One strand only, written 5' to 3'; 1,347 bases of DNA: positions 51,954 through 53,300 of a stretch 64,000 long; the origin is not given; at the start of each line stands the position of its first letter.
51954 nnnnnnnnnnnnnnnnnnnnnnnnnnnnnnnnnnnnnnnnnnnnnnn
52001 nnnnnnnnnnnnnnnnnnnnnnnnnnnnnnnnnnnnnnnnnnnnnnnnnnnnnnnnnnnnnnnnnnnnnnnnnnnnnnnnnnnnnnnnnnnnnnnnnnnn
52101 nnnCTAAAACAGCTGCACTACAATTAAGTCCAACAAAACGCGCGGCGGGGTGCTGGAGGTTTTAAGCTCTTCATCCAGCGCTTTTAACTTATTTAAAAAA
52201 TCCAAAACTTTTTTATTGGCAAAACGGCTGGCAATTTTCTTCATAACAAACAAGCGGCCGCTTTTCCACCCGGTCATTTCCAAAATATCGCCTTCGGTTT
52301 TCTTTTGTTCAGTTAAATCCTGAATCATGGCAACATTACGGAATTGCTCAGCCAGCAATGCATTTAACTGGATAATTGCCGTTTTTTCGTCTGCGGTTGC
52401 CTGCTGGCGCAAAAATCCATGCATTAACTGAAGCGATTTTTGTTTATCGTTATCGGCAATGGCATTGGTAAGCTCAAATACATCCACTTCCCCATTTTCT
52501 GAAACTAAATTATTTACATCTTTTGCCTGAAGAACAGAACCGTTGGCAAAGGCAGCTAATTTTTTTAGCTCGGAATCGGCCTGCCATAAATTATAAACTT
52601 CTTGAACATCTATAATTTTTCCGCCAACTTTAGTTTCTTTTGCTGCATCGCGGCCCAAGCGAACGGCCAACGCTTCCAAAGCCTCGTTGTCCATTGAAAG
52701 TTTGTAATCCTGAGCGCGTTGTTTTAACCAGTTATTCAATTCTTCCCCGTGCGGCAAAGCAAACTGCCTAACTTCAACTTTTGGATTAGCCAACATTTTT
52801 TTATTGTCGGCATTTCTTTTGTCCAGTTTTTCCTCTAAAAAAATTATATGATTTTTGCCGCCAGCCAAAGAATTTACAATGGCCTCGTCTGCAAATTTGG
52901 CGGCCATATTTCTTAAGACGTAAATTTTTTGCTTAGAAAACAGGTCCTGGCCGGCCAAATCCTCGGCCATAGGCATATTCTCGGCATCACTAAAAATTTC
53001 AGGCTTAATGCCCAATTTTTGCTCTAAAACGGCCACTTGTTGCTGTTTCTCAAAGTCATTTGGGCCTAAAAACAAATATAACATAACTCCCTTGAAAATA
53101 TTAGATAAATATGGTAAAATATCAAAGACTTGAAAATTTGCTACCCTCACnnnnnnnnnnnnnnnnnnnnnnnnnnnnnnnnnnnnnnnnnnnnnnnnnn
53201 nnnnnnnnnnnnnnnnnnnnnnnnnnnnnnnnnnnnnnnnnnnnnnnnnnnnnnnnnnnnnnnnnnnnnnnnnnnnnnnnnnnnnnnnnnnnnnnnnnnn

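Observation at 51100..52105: Tandem pair of small GC-rich genes with a duplicated promoter/leader, each separated by its own terminator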

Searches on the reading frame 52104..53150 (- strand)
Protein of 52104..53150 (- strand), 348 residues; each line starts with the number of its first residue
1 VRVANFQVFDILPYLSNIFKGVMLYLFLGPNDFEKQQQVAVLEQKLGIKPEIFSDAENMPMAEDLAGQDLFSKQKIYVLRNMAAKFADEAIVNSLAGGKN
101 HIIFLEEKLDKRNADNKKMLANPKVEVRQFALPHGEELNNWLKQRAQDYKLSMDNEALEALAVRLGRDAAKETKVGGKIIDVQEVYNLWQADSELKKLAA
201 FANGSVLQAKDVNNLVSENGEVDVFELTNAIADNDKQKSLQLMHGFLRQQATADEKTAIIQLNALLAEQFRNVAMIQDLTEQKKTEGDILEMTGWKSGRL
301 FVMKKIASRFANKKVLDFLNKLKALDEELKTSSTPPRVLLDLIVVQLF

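Call 5: search_protein_families(library=pfam, proteins=[window:52104-53150:-], max_evalue=1)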
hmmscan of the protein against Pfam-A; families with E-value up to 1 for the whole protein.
window:52104-53150:- (348 aa): 1 family
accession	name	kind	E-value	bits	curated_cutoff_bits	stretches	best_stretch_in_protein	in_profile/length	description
PF21694.2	DNA_pol3_delta_C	-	1.7e-17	64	27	1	222-347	2-121/121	DNA polymerase III delta subunit, C-terminal domain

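Call 19: find_related_loci(query=window:52104-53150:-, collection=genome_contigs, flank=6000)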
Query window:52104-53150:- (348 aa) in genome_contigs; peptide patterns used: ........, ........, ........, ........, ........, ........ (x = any residue, [..] = any of these).
43 stretches matched a pattern; 2 encode a relative of the query (tblastn E <= 1e-3); 2 distinct loci.
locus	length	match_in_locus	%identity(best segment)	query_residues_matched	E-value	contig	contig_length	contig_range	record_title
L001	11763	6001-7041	58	2-348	2e-124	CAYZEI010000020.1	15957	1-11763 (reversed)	MAG TPA_asm: uncultured Candidatus Saccharibacteria bacterium isolate SRP278252_co1_767 genome assembly, contig: NODE_63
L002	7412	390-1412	59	8-348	2e-124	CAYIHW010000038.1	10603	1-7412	MAG TPA_asm: uncultured Candidatus Saccharibacteria bacterium isolate ERP119705_co23_139 genome assembly, contig: NODE_6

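Call 22: find_homologous_proteins(query=window:52104-53150:-, max_evalue=1e-30)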
Query window:52104-53150:- (348 aa): 240 proteins with E <= 1e-30 among 5262 candidates; the best 120 are listed.
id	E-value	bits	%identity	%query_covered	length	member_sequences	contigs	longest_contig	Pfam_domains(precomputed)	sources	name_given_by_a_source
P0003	1.7e-203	693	100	94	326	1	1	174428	PF21694.3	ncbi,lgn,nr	ncbi:MAG: hypothetical protein HY918_00945 [Candidatus Doudnabacteria bacterium]|nr:hypothetical pro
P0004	8.8e-121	421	61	94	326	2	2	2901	PF21694.3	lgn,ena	-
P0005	3.4e-120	419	61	94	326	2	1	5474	PF21694.3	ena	-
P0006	4.8e-120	419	62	94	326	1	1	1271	PF21694.3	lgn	-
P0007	5.4e-119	415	60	94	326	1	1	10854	PF21694.3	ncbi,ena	-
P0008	1.1e-118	414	58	94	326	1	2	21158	PF21694.3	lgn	-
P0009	1.2e-116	407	58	94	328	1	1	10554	PF21694.3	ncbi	-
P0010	1.4e-116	407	60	94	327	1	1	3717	PF21694.3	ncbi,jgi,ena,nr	ncbi:MAG TPA: hypothetical protein VE973_01520 [Candidatus Limnocylindria bacterium]|nr:hypothetical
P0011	4.0e-116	406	60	94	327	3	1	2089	PF21694.3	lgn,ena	-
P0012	1.3e-115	404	60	94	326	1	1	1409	PF21694.3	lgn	-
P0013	3.6e-115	403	59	94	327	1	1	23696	PF21694.3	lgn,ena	-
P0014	5.2e-115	402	60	94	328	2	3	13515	PF21694.3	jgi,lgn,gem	-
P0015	6.6e-114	398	58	94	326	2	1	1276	PF21694.3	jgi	-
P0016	1.2e-112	394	59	94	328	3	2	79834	PF21694.3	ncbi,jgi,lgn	ncbi:MAG: hypothetical protein WC794_04795 [Candidatus Doudnabacteria bacterium]|jgi:DNA polymerase 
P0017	9.6e-112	391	58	94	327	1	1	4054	PF21694.3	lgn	-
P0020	5.8e-110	386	58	94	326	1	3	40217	PF21694.3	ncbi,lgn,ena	-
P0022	1.7e-109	384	57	94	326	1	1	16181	PF21694.3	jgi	jgi:DNA polymerase III delta subunit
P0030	4.6e-108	379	57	94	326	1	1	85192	PF21694.3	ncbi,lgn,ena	-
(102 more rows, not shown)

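Call 23: find_encoding_contigs(protein=P0008, flank=6000, max_places=2)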
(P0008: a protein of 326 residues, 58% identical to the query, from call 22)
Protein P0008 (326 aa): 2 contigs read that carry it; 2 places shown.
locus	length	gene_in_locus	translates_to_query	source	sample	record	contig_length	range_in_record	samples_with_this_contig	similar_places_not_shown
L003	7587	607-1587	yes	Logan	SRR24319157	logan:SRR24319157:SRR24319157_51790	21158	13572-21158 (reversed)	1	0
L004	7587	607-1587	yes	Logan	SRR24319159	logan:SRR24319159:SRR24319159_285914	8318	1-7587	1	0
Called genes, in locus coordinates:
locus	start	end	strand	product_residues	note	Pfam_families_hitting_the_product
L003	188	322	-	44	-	-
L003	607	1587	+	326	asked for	PF21694:DNA_pol3_delta_C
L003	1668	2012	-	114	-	-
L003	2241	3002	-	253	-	-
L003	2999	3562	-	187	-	PF04542:Sigma70_r2, PF08281:Sigma70_r4_2, PF04545:Sigma70_r4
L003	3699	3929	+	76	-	-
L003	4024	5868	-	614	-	PF00009:GTP_EFTU, PF01926:MMR_HSR1 (weak), PF03144:GTP_EFTU_D2, PF22042:EF-G_D2 (weak), PF00679:EFG_C, PF21018:BipA_C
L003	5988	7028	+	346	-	PF01594:AI-2E_transport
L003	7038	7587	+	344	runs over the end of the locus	PF01594:AI-2E_transport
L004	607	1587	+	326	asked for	PF21694:DNA_pol3_delta_C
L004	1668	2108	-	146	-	-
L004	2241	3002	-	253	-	-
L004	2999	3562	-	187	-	PF04542:Sigma70_r2, PF08281:Sigma70_r4_2, PF04545:Sigma70_r4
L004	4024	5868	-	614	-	PF00009:GTP_EFTU, PF01926:MMR_HSR1 (weak), PF03144:GTP_EFTU_D2, PF22042:EF-G_D2 (weak), PF00679:EFG_C, PF21018:BipA_C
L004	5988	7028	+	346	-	PF01594:AI-2E_transport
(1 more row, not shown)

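Call 24: find_encoding_contigs(protein=P0007, flank=6000, max_places=2)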
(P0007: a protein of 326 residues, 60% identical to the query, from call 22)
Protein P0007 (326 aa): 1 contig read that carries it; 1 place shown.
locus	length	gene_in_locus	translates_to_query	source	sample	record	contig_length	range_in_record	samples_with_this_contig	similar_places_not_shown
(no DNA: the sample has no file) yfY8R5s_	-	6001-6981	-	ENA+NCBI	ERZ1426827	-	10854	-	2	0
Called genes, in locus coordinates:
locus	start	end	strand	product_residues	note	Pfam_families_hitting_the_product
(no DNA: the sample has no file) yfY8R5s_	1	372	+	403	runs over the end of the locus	PF28597:T2SSF_N, PF00482:T2SSF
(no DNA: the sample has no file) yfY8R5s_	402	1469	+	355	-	PF11104:PilM_2, PF14450:FtsA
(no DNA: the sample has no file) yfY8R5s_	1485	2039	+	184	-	-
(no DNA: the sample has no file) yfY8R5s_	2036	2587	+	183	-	-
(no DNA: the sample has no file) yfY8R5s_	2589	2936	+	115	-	-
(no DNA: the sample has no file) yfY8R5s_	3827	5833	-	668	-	-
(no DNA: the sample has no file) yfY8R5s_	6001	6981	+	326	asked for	PF21694:DNA_pol3_delta_C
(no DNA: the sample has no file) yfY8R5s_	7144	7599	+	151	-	-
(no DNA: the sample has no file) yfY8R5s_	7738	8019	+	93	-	-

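Call 25: find_encoding_contigs(protein=P0013, flank=6000, max_places=2)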
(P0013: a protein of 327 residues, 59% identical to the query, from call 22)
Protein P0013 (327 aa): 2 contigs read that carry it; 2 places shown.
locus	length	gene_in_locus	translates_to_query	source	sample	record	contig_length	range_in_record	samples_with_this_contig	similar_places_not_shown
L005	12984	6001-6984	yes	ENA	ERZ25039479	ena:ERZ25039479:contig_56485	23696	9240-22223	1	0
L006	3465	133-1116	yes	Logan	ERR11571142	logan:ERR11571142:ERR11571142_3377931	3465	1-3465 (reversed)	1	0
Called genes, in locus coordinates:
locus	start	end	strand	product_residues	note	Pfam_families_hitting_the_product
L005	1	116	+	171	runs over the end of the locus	PF05157:MshEN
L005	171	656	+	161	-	PF00437:T2SSE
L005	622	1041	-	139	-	-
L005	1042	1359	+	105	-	PF00437:T2SSE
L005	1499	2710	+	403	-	PF28597:T2SSF_N, PF00482:T2SSF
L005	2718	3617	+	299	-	PF11104:PilM_2, PF14450:FtsA (weak)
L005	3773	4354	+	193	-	-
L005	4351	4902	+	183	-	-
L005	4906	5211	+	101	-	-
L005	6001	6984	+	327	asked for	PF21694:DNA_pol3_delta_C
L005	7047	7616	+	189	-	PF03193:RsgA_GTPase (faint), PF02421:FeoB_N, PF00350:Dynamin_N (faint), PF01926:MMR_HSR1, PF00009:GTP_EFTU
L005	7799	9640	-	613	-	PF00009:GTP_EFTU, PF01926:MMR_HSR1 (weak), PF03144:GTP_EFTU_D2, PF22042:EF-G_D2, PF00679:EFG_C, PF21018:BipA_C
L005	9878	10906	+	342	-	PF01594:AI-2E_transport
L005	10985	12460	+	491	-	PF00479:G6PD_N, PF02781:G6PD_C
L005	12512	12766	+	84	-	-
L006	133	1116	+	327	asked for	PF21694:DNA_pol3_delta_C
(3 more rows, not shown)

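Call 27: find_encoding_contigs(protein=P0016, flank=6000, max_places=1)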
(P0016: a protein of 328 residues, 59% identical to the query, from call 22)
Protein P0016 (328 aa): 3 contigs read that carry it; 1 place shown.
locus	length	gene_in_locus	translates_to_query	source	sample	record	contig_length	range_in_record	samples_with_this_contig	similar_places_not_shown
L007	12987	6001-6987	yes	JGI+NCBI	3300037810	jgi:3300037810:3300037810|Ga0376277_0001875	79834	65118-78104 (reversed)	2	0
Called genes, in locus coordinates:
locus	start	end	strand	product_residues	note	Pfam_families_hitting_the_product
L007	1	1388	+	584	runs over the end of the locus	PF05157:MshEN, PF00437:T2SSE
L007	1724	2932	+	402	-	PF28597:T2SSF_N (weak), PF00482:T2SSF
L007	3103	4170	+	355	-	PF11104:PilM_2, PF14450:FtsA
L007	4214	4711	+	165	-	-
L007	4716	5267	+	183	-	-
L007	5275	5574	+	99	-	-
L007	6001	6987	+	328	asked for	PF21694:DNA_pol3_delta_C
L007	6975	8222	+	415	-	PF05977:MFS_3, PF07690:MFS_1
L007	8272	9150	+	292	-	-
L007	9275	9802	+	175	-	-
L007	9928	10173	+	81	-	PF14242:DUF4342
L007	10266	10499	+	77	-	-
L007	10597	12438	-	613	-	PF00009:GTP_EFTU, PF01926:MMR_HSR1 (weak), PF03144:GTP_EFTU_D2, PF22042:EF-G_D2, PF00679:EFG_C, PF21018:BipA_C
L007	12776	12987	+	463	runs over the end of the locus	PF04536:TPM_phosphatase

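Call 28: find_encoding_contigs(protein=P0020, flank=6000, max_places=1)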
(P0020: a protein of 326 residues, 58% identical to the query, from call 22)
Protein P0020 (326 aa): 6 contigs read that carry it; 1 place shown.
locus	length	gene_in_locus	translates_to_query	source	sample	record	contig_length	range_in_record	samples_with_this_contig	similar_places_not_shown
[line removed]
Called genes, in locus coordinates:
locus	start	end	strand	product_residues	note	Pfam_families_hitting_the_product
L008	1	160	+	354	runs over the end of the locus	PF11104:PilM_2, PF14450:FtsA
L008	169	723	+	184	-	-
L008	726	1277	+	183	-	-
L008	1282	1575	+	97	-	-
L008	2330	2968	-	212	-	PF00156:Pribosyltran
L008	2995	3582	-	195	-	PF03703:bPH_2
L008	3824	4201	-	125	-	-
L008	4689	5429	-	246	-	PF01978:TrmB (weak), PF09339:HTH_IclR (faint)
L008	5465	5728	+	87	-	-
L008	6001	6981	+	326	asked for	PF21694:DNA_pol3_delta_C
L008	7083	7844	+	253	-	-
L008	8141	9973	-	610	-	PF00009:GTP_EFTU, PF01926:MMR_HSR1, PF03144:GTP_EFTU_D2, PF22042:EF-G_D2, PF00679:EFG_C, PF21018:BipA_C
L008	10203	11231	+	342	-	PF01594:AI-2E_transport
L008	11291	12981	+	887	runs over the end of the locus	PF00690:Cation_ATPase_N, PF00122:E1-E2_ATPase, PF00702:Hydrolase, PF13246:Cation_ATPase, PF00689:Cation_ATPase_C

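Call 29: find_encoding_contigs(protein=P0005, flank=6000, max_places=1)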
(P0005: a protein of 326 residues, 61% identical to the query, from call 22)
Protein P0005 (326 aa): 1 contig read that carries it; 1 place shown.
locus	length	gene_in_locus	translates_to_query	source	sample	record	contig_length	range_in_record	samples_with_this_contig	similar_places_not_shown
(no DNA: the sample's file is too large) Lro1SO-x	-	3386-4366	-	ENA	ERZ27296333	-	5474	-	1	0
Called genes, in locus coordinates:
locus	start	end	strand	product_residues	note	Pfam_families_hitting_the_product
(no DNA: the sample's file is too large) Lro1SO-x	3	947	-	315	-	?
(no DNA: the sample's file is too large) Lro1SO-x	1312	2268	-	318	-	-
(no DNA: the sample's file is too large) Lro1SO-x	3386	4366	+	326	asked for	PF21694:DNA_pol3_delta_C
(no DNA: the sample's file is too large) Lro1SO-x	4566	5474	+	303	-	?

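Call 64: search_protein_families(library=pfam, proteins=[L007:9275-9802:+, L007:10266-10499:+, L007:8272-9150:+, L002:4285-4959:+], max_evalue=1)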
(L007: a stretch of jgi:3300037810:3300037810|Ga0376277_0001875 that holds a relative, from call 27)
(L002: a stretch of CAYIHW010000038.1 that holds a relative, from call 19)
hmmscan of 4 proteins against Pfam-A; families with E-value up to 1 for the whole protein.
L007:9275-9802:+ (175 aa): 0 families

L007:10266-10499:+ (77 aa): 3 families
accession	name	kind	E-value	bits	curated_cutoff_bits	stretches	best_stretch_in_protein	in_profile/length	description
PF16326.10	ABC_tran_CTD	-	0.012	16.2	32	1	28-73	8-56/69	ABC transporter C-terminal domain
PF13035.11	DUF3896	-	0.02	15.5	25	1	41-64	32-55/61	Protein of unknown function (DUF3896)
PF13675.11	PilJ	-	0.11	13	26.6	1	25-74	46-95/114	Type IV pili methyl-accepting chemotaxis transducer N-term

L007:8272-9150:+ (292 aa): 2 families
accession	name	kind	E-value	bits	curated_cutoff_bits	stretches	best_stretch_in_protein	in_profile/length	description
PF13474.12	SnoaL_3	-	0.0079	17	22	1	152-245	1-92/121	SnoaL-like domain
PF04778.17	LMP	-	0.087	13.2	26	1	188-253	91-155/158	LMP repeated region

L002:4285-4959:+ (224 aa): 3 families
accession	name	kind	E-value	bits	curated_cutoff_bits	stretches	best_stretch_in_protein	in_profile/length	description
PF20803.2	PaaX_M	-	1.7e-13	50.9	24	1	133-213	2-81/83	PaaX protein central Cas2-like domain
PF03846.20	SulA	-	0.039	14.6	23.1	0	97-121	24-48/91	Cell division inhibitor SulA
PF05108.18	T7SS_ESX1_EccB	-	0.13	11.3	27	1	31-81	38-88/474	Type VII secretion system ESX-1, transport TM domain B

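Call 67: find_related_loci(query=L007:9275-9802:+, collection=viral_contigs, flank=5000)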
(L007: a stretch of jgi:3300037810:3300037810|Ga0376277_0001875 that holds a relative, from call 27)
Query L007:9275-9802:+ (175 aa) in viral_contigs; peptide patterns used: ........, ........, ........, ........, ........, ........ (x = any residue, [..] = any of these).
33 stretches matched a pattern, but none encodes a relative of the query by tblastn (E <= 1e-3).

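Call 78: find_encoding_contigs(protein=P0014, flank=6000, max_places=2)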
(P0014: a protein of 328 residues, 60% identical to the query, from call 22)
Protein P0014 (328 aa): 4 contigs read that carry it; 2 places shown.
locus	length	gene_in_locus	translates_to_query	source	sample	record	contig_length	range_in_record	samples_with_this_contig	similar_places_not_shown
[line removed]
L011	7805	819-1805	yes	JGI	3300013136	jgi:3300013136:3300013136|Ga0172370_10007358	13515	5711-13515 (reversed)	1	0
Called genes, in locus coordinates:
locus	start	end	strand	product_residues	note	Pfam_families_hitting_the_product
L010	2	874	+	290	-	?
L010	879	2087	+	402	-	PF28597:T2SSF_N (weak), PF00482:T2SSF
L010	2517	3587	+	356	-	PF11104:PilM_2, PF14450:FtsA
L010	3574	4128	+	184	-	-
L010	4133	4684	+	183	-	-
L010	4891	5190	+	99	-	-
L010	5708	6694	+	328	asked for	PF21694:DNA_pol3_delta_C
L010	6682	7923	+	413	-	PF05977:MFS_3, PF07690:MFS_1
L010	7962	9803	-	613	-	PF00009:GTP_EFTU, PF01926:MMR_HSR1, PF03144:GTP_EFTU_D2, PF22042:EF-G_D2 (weak), PF00679:EFG_C, PF21018:BipA_C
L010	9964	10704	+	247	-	?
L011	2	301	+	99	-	?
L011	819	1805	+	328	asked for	PF21694:DNA_pol3_delta_C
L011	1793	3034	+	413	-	PF05977:MFS_3, PF07690:MFS_1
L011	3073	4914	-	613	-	PF00009:GTP_EFTU, PF01926:MMR_HSR1, PF03144:GTP_EFTU_D2, PF22042:EF-G_D2 (weak), PF00679:EFG_C, PF21018:BipA_C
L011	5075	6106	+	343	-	PF01594:AI-2E_transport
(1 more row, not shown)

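Call 79: find_encoding_contigs(protein=P0010, flank=6000, max_places=1)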
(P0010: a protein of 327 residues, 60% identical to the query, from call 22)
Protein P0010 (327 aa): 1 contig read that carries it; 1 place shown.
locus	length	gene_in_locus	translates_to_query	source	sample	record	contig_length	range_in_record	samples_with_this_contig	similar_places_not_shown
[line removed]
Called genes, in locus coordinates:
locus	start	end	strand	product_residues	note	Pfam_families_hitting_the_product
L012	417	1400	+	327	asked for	PF21694:DNA_pol3_delta_C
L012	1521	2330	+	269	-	-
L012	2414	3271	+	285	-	PF00892:EamA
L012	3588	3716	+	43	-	?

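Call 80: find_encoding_contigs(protein=P0004, flank=6000, max_places=2)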
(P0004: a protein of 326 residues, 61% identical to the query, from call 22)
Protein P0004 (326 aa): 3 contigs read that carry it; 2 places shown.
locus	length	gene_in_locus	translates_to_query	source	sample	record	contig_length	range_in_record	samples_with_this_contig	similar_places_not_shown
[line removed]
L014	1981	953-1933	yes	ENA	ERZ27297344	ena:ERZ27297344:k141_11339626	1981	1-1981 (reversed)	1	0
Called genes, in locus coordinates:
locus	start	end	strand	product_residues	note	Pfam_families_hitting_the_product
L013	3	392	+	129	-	?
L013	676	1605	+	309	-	PF13354:Beta-lactamase2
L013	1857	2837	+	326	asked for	PF21694:DNA_pol3_delta_C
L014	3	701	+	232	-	?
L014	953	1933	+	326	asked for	PF21694:DNA_pol3_delta_C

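Call 89: find_encoding_contigs(protein=P0022, flank=6000, max_places=1)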
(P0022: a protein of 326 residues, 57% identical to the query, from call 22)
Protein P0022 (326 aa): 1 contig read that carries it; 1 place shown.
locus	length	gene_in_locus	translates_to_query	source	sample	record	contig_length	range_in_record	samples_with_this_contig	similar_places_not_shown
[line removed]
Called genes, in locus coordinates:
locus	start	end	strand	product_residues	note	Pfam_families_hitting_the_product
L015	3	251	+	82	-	?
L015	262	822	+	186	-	-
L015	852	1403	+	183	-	-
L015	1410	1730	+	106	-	-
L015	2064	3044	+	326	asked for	PF21694:DNA_pol3_delta_C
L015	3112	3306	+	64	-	PF09962:DUF2196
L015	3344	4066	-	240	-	PF00376:MerR, PF13411:MerR_1, PF07739:TipAS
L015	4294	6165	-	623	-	PF00009:GTP_EFTU, PF01926:MMR_HSR1, PF22042:EF-G_D2 (weak), PF03144:GTP_EFTU_D2, PF00679:EFG_C, PF21018:BipA_C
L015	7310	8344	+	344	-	PF01594:AI-2E_transport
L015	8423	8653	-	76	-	PF09834:DUF2061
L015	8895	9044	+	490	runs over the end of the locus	PF00479:G6PD_N, PF02781:G6PD_C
